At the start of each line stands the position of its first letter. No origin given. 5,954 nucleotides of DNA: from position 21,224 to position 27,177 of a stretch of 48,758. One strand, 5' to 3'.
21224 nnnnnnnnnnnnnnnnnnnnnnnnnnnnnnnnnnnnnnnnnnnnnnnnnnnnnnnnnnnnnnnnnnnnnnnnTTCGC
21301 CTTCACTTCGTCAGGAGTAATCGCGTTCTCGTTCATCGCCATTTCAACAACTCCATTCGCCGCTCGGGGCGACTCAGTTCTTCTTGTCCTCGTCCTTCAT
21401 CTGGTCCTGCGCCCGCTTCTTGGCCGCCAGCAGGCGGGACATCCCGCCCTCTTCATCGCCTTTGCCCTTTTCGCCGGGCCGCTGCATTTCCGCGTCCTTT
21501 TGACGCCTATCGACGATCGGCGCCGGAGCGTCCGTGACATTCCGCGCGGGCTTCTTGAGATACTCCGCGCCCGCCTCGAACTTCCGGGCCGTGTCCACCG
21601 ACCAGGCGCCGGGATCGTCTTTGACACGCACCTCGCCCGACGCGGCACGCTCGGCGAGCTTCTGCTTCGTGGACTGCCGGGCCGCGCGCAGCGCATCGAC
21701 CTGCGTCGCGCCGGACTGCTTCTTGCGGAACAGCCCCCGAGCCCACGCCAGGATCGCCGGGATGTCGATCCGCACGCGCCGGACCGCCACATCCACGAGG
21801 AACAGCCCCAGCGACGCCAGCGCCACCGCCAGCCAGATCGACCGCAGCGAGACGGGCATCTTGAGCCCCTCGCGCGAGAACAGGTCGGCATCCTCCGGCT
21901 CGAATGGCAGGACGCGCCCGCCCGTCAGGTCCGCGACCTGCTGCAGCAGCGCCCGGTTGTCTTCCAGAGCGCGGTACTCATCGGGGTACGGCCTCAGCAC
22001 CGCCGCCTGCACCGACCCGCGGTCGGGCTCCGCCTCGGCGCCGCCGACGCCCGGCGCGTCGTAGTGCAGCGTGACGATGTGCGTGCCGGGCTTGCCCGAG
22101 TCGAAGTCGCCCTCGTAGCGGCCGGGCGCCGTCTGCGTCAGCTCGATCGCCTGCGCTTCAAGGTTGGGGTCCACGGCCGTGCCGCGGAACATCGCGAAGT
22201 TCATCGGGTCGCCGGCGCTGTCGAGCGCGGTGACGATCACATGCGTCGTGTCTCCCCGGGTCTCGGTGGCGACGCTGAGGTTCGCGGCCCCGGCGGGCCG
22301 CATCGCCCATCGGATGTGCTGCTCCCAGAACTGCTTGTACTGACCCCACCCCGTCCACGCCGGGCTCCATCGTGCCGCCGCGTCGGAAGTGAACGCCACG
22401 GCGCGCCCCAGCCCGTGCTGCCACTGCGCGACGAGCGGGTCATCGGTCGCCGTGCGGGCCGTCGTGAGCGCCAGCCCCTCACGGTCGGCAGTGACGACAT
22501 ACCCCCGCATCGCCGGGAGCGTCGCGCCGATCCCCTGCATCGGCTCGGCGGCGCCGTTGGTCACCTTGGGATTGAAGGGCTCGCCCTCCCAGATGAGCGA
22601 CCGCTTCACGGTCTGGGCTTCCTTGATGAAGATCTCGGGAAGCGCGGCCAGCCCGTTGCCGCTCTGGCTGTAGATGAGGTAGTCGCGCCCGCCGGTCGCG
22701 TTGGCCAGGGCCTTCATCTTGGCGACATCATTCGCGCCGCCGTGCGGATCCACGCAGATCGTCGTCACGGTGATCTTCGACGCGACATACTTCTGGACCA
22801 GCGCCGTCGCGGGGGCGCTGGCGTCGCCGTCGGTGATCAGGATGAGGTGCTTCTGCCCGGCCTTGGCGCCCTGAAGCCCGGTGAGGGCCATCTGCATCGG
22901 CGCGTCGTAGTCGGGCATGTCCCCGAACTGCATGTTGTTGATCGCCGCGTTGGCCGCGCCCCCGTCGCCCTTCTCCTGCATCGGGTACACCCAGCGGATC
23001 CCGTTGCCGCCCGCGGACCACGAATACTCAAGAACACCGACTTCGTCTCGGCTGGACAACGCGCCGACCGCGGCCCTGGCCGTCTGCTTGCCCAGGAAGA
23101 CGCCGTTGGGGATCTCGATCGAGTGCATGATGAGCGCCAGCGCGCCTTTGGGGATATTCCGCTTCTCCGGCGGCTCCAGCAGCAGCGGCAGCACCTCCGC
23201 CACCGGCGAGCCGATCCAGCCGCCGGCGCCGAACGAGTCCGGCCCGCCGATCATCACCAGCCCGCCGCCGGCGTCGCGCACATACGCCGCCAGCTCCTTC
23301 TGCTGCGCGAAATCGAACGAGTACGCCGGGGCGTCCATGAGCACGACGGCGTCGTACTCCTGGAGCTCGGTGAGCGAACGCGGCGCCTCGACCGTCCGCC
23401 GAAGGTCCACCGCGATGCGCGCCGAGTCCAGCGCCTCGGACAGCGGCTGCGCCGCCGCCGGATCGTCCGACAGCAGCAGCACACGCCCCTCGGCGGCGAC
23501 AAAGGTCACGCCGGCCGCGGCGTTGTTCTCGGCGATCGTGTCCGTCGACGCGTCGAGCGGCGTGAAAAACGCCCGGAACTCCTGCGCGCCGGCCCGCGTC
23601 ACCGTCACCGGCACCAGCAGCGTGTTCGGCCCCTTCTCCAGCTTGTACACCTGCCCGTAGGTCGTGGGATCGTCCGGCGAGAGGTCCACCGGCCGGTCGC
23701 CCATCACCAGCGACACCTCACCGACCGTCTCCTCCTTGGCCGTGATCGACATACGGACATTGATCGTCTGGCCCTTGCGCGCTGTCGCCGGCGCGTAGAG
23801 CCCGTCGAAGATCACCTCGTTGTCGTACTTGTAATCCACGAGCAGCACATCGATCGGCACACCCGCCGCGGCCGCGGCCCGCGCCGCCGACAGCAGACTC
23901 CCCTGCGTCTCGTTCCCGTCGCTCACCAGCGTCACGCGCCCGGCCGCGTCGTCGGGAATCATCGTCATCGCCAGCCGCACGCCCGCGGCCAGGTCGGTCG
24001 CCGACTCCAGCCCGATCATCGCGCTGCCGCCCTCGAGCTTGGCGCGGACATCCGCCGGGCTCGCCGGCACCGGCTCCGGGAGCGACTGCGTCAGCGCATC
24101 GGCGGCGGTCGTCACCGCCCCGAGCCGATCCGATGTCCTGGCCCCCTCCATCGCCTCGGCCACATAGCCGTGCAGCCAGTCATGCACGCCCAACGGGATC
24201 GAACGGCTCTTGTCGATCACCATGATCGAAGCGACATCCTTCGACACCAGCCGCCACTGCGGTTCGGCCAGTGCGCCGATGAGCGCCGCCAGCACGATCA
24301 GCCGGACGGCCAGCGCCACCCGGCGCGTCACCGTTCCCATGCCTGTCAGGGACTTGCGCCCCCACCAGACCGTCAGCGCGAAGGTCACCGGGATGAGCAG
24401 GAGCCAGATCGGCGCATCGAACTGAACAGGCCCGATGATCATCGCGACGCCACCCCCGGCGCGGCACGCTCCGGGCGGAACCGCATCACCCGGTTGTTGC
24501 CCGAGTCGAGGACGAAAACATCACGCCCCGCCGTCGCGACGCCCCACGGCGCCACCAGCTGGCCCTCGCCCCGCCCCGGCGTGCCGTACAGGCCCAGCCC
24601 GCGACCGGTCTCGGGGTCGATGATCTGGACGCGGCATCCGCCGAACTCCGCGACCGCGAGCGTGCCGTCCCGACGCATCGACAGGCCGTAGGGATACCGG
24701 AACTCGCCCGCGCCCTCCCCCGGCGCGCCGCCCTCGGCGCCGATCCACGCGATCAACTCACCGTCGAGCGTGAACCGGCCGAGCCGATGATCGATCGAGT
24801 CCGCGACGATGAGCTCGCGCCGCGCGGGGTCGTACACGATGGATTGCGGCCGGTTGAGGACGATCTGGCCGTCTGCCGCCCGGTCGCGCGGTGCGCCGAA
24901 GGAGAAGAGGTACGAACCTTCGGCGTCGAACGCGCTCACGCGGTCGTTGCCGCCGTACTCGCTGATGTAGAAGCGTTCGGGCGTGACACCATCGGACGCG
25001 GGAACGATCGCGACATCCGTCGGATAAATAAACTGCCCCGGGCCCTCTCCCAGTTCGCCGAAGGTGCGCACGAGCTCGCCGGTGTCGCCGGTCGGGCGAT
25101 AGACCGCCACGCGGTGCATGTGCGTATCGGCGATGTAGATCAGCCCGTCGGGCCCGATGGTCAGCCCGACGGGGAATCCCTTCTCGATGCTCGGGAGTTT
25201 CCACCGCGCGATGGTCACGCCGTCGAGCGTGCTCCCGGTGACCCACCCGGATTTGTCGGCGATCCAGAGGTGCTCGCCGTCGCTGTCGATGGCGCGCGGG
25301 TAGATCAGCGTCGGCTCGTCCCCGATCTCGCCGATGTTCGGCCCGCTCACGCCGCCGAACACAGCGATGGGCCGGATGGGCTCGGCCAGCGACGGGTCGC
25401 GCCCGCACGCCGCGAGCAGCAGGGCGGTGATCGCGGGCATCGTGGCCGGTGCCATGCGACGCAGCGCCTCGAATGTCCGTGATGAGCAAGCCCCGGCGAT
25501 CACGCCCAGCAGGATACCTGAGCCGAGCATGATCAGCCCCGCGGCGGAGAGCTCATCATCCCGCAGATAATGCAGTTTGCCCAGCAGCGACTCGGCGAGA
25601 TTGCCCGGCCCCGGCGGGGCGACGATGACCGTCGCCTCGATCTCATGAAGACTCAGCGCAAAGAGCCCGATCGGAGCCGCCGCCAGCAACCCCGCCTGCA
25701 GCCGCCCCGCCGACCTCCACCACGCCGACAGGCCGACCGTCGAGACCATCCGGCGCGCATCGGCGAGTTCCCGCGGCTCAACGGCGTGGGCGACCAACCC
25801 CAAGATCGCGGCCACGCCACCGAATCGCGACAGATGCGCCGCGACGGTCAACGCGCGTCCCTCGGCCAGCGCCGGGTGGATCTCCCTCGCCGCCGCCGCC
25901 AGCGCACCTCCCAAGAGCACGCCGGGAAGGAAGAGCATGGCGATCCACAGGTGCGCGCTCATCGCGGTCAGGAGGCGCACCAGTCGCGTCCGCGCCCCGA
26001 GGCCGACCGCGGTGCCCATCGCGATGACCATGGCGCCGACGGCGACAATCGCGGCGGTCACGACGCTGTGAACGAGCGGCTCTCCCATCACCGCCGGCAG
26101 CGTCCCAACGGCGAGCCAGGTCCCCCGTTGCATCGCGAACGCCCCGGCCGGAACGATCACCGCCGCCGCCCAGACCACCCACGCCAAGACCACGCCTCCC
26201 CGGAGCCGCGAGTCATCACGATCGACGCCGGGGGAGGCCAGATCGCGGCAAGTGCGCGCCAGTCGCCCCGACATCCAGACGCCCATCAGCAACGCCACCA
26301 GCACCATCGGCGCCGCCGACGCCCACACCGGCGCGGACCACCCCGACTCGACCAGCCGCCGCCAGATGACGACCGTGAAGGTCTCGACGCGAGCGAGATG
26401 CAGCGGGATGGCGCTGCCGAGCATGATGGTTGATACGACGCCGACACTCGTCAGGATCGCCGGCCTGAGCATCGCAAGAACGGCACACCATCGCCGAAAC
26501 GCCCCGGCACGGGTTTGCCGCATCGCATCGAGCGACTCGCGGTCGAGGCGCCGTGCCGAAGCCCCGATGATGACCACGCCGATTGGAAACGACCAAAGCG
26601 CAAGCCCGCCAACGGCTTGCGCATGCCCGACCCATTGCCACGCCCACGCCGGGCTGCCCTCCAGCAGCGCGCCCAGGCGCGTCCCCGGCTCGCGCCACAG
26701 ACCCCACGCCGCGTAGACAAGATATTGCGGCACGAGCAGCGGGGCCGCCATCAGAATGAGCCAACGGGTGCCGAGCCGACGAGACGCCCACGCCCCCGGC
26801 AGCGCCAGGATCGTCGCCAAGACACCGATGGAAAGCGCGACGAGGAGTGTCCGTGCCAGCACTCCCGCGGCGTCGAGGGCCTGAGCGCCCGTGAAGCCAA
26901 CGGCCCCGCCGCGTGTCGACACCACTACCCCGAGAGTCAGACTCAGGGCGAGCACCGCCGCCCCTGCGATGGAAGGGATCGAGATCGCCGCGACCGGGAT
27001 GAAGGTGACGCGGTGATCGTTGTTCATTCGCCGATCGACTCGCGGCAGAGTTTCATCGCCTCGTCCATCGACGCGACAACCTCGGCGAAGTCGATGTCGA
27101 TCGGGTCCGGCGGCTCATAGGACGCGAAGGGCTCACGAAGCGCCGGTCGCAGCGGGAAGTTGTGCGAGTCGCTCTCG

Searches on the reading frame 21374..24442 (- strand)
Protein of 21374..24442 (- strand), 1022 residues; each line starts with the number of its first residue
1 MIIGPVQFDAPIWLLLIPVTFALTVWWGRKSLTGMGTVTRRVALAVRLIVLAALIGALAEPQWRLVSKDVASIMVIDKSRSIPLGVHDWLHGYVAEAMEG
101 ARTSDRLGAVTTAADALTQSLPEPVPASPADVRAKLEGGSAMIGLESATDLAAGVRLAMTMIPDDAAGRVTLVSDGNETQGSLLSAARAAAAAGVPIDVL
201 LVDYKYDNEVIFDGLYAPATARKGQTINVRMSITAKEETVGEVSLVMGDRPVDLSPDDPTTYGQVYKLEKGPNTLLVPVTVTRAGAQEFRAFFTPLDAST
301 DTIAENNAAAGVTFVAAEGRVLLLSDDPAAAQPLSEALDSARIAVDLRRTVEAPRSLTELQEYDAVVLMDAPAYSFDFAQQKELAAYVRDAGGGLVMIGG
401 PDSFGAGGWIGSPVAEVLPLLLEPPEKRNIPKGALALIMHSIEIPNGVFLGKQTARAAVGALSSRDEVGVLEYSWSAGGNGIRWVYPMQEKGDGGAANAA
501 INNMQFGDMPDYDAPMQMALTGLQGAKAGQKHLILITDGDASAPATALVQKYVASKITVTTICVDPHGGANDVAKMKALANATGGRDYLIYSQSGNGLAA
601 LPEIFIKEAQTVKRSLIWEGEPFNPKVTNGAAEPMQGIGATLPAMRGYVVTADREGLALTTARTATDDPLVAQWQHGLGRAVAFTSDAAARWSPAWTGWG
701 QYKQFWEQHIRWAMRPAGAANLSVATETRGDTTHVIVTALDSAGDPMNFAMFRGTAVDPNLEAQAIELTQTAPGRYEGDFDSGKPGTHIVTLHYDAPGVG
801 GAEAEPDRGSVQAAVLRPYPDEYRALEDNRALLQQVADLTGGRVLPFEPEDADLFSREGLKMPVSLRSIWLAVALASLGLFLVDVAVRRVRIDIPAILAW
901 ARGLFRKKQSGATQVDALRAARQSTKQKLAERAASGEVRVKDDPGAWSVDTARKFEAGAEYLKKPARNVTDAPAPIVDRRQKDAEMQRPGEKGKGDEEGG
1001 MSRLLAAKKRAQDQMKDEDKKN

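Call 9: search_protein_families(library=pfam, proteins=[window:21374-24442:-], max_evalue=0.0001)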
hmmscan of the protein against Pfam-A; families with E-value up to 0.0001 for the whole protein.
window:21374-24442:- (1022 aa): 2 families
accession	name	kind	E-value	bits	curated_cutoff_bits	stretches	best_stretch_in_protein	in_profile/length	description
PF07090.17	GATase1_like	-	7.9e-16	58.8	27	1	623-712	154-244/247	Putative glutamine amidotransferase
PF00092.34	VWA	-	5e-10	40.3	23.8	1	457-591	26-161/174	von Willebrand factor type A domain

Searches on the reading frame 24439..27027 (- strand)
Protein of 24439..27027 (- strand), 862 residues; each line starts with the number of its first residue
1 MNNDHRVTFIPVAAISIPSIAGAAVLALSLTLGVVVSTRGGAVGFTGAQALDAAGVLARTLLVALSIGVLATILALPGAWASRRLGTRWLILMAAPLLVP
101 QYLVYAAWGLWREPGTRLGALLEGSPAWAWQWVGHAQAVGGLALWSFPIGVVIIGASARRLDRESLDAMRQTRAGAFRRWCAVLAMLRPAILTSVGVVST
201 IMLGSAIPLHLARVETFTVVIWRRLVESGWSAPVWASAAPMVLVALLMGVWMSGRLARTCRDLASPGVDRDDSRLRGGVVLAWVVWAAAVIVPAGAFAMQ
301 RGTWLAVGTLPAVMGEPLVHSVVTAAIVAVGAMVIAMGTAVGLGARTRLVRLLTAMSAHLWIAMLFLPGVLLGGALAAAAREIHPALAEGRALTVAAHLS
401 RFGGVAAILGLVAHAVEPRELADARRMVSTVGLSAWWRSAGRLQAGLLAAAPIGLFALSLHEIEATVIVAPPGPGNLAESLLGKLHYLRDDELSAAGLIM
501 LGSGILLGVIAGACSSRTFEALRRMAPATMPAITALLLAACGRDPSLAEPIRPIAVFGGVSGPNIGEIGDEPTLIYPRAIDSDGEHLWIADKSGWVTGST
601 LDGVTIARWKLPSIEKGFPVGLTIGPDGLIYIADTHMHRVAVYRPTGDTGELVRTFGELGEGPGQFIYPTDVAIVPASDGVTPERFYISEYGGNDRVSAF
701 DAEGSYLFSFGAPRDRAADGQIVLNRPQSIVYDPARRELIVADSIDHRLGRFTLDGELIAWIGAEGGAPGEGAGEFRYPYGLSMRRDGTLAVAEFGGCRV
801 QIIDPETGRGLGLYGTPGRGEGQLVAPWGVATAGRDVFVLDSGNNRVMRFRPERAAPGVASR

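Call 9: search_protein_families(library=pfam, proteins=[window:24439-27027:-], max_evalue=0.0001)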
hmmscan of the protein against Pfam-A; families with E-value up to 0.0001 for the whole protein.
window:24439-27027:- (862 aa): 1 family
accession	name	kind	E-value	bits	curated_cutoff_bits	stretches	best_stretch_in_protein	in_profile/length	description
PF01436.27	NHL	-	1e-20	73.1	20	1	618-643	3-28/28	NHL repeat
